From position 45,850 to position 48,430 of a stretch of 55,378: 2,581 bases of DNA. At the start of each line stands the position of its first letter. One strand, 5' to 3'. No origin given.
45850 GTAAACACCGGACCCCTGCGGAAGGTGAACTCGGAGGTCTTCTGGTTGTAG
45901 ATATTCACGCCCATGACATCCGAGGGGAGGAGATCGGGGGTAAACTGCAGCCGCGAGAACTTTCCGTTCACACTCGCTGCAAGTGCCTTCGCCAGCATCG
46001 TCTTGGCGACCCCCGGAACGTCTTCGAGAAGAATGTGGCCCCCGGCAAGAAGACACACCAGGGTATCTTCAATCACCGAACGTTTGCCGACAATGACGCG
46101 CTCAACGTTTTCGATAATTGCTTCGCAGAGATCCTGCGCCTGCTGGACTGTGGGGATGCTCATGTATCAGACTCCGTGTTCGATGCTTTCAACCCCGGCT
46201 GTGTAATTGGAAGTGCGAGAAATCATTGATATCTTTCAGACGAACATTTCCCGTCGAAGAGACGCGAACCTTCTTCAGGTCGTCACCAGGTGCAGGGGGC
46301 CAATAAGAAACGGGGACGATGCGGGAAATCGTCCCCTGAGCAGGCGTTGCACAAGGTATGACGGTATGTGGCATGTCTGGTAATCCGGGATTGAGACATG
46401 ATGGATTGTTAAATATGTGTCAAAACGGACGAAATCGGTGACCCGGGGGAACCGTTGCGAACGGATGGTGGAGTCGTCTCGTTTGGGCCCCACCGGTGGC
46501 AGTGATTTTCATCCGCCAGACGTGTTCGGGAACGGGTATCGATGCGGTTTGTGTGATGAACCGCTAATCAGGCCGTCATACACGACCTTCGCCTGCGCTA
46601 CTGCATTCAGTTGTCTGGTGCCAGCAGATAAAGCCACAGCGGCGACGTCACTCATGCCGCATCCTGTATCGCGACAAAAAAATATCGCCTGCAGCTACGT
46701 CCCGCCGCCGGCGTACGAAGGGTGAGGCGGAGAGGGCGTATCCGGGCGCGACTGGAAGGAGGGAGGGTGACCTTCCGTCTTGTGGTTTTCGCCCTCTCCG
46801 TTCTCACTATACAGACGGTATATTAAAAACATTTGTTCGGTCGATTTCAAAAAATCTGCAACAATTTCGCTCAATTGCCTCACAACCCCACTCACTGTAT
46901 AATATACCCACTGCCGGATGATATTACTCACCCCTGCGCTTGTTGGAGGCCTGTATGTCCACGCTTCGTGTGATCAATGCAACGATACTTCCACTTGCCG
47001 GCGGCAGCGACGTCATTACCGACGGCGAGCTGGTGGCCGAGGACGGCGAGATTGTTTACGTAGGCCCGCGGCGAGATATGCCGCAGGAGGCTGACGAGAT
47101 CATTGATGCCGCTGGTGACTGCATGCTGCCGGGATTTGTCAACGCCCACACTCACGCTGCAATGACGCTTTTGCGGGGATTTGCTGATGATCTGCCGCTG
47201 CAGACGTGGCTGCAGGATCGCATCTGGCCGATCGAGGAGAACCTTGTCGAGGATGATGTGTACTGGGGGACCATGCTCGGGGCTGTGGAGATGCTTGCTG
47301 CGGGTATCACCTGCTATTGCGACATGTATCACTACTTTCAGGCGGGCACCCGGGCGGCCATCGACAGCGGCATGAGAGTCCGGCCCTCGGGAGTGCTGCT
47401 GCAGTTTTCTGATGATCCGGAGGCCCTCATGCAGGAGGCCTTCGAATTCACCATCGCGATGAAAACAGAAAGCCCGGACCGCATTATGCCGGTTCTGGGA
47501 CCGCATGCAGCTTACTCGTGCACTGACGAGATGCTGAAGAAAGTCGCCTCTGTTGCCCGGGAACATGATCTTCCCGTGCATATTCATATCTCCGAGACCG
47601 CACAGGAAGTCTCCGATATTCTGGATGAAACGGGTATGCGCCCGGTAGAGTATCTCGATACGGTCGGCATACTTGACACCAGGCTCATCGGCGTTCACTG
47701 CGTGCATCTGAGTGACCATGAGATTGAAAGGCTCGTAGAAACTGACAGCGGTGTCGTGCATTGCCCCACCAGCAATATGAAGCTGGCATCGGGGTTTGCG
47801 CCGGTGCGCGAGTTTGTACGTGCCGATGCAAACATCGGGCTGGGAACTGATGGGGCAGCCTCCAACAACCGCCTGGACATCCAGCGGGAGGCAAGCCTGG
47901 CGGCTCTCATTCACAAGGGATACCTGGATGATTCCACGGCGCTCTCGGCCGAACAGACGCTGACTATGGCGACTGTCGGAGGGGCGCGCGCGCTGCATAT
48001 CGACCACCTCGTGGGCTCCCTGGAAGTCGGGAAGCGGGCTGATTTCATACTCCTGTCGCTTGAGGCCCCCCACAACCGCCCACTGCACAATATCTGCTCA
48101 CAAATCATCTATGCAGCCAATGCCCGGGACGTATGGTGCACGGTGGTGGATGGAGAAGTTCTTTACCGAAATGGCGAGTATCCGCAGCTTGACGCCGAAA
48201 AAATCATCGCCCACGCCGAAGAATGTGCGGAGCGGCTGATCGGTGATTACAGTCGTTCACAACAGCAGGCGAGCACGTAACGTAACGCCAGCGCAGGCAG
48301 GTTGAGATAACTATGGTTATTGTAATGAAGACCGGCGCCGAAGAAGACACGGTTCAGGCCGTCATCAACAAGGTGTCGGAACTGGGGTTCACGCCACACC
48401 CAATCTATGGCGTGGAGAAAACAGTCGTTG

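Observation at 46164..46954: ~790-nt coding-free gap with divergent promoters and a minus-strand terminator: candidate ~500-nt structured RNA or attenuated leader upstream of the moxR operon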

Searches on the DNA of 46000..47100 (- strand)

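Call 4: search_rna_families(source=window, start=46000, end=47100, threshold=evalue, max_evalue=10, show_alignments=3)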
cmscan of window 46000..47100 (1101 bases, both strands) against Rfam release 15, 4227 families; matches with E-value up to 10: 5.
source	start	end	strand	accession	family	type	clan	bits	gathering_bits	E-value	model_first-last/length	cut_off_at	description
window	46721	46808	+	RF03873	mir-3192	Gene; miRNA;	-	18.8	80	1.2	1-77/77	no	mir-3192 microRNA precursor family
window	46981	47095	+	RF03082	dinG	Gene; sRNA;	-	17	46.9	4.3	1-87/87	no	dinG RNA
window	46369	46431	+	RF01120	sR33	Gene; snRNA; snoRNA; CD-box;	-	15.1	37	3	1-55/55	no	Small nucleolar RNA sR33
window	46581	46643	-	RF04305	HCV_SL1412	Cis-reg;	-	14.2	38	5.4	1-48/48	no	Hepatitis C virus stem-loop SL1412 RNA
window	46698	46799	-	RF02664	IRES_cyp24a1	Cis-reg; IRES;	-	9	191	5.6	1-404/404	no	Cyp24a1 internal ribosome entry site (IRES)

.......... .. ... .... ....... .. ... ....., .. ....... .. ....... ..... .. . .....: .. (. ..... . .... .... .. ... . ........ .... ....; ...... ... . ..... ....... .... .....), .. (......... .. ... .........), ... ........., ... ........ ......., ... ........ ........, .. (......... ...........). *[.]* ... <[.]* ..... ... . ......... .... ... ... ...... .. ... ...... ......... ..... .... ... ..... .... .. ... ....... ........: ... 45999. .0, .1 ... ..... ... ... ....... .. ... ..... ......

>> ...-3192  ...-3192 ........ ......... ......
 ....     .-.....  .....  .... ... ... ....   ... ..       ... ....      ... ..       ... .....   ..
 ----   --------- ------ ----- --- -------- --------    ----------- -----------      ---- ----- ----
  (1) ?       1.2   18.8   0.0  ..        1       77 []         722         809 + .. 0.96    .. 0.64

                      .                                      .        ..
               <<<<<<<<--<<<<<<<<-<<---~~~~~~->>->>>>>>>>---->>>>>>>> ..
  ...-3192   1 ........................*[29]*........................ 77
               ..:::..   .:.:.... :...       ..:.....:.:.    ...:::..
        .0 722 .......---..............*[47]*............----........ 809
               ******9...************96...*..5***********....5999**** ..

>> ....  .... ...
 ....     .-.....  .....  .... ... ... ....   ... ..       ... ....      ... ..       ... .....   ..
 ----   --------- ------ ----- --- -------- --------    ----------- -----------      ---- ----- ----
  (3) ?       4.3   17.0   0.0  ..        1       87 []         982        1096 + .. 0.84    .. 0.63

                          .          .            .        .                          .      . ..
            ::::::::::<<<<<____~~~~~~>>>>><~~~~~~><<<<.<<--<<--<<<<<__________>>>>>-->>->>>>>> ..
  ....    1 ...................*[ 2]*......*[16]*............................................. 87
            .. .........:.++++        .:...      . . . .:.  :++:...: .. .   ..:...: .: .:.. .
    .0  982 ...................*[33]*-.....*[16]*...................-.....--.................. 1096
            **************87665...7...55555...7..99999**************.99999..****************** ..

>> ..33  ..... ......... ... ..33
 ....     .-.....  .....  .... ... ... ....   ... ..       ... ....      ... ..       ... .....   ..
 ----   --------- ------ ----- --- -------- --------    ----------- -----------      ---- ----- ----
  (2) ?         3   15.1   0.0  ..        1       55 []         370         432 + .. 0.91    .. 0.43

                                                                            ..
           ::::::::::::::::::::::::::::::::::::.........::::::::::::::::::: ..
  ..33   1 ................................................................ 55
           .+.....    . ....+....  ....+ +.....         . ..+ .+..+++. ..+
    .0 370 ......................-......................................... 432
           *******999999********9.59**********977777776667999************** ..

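Call 72: build_rna_model(alignment_id=A5, structure=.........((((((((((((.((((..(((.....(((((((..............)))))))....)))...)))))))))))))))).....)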
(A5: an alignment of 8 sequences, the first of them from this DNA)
Model R1 built from alignment A5 (8 sequences, 95 columns); structure: as given.
model positions 93; base pairs 26; branch points 0; effective number of sequences 1.45; information 0.614 bits per position. Calibrated on 0.2 Mb of random sequence (short: E-values are rough).
structure used (alignment columns):
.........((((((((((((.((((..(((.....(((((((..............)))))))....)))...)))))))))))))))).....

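Call 74: search_with_rna_model(model_id=R1, sources=[window, L001, L002, L003, L004, L005, L006, L007, L008, L009, L010, L011, L012, L013, L014, L015, L016, L017, L018, L019, L020, L021, L022, L023, L024, L025, L026, L027, L028, L029, L030, L031, L032, L033, L034, L035, L036, L037, L038, L039, L040, L041, L042, L043, L044, L045, L046, L047, L048, L049, L050, L051, L052, L053, L054, L055, L056, L057, L058, L059, L060, L061, L062, L063, L064, L065, L066, L067, L068, L069, L070, L071, L072, L073, L074, L075, L076, L077, L078, L079, L080, L081, L082, L083, L084, L085, L088, L089, L091, L092, L093, L095, L098, L102, L103, L106, L108, L109], max_evalue=1)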
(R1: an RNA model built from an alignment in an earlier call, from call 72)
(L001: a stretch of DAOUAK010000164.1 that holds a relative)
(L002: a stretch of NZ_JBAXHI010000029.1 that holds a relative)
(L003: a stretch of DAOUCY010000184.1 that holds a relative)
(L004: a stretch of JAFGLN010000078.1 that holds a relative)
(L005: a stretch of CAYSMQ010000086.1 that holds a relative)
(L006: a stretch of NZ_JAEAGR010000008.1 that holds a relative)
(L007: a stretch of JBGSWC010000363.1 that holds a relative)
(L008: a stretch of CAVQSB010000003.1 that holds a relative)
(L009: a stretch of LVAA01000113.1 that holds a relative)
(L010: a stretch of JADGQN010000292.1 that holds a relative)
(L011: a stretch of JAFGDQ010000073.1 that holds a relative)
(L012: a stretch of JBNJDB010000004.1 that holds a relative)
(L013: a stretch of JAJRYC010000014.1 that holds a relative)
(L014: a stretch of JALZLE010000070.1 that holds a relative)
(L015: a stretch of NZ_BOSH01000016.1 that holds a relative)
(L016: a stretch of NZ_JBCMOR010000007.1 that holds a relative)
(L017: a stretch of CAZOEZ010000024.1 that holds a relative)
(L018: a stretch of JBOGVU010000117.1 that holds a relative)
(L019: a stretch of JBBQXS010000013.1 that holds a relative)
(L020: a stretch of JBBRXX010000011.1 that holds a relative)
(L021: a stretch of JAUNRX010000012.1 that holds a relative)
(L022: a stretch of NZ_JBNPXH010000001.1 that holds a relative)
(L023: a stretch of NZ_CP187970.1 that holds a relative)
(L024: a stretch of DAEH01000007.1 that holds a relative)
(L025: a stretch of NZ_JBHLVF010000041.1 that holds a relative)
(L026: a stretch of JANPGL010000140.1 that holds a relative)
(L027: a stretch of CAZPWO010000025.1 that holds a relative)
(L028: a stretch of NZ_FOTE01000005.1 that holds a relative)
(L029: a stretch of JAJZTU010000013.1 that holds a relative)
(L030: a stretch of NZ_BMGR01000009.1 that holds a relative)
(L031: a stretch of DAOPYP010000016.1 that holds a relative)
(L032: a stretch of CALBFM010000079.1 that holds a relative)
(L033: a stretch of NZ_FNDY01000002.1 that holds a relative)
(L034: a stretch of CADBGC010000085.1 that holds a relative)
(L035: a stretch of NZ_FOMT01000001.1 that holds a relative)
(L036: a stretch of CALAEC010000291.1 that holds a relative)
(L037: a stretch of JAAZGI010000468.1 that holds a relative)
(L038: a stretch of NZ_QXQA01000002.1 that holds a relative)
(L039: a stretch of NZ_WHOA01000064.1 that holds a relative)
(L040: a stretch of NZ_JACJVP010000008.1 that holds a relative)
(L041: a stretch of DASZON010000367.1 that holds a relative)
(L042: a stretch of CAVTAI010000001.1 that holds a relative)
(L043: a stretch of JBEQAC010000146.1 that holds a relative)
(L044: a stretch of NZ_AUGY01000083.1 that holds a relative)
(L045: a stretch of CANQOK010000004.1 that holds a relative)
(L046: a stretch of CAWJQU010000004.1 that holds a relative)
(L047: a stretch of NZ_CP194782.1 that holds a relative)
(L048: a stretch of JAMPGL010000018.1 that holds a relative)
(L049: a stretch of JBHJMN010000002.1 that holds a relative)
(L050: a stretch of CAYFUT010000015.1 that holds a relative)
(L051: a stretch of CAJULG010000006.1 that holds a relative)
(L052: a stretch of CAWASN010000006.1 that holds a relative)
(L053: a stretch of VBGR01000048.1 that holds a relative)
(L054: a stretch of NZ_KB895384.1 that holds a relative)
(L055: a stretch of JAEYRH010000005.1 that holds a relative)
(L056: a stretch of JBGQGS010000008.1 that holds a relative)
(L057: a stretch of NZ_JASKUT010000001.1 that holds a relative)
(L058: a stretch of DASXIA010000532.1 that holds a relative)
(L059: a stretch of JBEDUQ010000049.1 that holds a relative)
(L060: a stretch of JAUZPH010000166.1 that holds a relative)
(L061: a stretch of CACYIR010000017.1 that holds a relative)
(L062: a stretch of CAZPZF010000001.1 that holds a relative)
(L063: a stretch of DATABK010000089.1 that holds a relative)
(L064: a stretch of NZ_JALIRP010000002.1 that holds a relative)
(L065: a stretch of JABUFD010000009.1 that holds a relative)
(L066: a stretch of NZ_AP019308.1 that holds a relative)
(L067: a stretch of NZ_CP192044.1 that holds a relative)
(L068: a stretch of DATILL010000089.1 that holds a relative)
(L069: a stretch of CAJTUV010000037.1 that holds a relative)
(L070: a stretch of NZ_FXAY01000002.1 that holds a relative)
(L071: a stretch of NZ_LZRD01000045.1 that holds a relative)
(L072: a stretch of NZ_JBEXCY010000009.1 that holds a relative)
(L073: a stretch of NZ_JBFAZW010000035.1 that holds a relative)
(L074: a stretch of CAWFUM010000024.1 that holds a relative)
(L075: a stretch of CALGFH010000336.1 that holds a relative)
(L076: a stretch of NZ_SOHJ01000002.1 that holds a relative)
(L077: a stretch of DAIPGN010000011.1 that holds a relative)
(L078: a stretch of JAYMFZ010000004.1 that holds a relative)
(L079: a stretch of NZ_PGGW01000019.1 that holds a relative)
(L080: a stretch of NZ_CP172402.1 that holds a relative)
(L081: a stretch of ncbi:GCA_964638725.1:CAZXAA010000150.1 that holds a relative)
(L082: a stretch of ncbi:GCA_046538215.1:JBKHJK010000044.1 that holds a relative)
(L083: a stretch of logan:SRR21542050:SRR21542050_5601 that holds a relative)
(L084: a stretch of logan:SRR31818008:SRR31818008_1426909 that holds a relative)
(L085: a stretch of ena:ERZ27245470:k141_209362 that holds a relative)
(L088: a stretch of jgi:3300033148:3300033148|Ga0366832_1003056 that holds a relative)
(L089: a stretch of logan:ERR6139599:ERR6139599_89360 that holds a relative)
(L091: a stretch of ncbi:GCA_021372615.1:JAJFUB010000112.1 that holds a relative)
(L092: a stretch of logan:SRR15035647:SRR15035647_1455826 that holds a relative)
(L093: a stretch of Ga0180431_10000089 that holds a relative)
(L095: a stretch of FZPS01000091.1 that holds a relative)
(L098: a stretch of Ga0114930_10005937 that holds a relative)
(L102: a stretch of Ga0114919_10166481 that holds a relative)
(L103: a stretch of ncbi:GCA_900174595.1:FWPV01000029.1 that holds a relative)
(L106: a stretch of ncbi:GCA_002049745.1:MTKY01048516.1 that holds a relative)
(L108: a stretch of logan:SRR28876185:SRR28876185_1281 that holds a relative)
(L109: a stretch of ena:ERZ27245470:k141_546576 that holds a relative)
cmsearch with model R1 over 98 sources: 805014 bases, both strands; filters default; matches with E-value up to 1: 18.
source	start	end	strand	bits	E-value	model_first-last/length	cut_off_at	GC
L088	531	623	+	108.3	1.1e-21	1-93/93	no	0.59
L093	1864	1956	+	104.7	7.7e-21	1-93/93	no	0.61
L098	7974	8066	+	104.2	9.8e-21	1-93/93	no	0.6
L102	1197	1289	-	104.1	1e-20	1-93/93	no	0.57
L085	3217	3309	+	92.6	4.6e-18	1-93/93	no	0.55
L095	246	338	-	86.8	1e-16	1-93/93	no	0.58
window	46723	46807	-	65.9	6.2e-12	1-93/93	no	0.64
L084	603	686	+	65.9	6.3e-12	1-93/93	no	0.62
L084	605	688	-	29.5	0.0015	1-93/93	no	0.62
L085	3219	3311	-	27.4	0.0044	1-93/93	no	0.54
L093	1866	1958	-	26.6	0.007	1-93/93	no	0.61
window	46721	46805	+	22.9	0.048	1-93/93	no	0.65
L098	7976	8068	-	22.3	0.066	1-93/93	no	0.6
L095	244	336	+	22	0.078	1-93/93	no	0.58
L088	533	625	-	21.7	0.093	1-93/93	no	0.59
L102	1195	1287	+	19.8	0.25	1-93/93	no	0.57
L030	3400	3453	+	18.5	0.5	1-93/93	no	0.57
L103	3094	3170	-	17.6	0.81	1-93/93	no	0.58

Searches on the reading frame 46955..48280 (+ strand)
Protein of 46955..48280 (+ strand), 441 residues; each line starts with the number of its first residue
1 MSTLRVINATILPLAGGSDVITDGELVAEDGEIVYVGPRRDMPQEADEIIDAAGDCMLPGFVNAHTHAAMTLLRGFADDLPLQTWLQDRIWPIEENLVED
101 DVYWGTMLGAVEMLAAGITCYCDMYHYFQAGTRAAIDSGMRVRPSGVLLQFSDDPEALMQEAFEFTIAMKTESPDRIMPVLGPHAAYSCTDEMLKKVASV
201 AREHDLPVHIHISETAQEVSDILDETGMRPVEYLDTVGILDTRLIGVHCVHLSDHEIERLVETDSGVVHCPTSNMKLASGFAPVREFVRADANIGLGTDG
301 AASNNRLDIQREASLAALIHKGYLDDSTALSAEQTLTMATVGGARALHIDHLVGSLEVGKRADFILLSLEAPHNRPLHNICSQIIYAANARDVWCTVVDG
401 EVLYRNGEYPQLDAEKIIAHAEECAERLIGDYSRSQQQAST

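Call 46: search_protein_families(library=pfam, proteins=[window:46955-48280:+], max_evalue=1)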
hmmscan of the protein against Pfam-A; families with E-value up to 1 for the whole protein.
window:46955-48280:+ (441 aa): 3 families
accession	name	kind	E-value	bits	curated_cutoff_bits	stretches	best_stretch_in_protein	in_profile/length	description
PF01979.26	Amidohydro_1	-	2.1e-76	257.9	25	1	57-402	2-344/345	Amidohydrolase family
PF07969.17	Amidohydro_3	-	2.7e-23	83.7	29.7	2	109-404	164-472/472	Amidohydrolase family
PF01026.27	TatD_DNase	-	9.4e-05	22.4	27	1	191-256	108-141/253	TatD related DNase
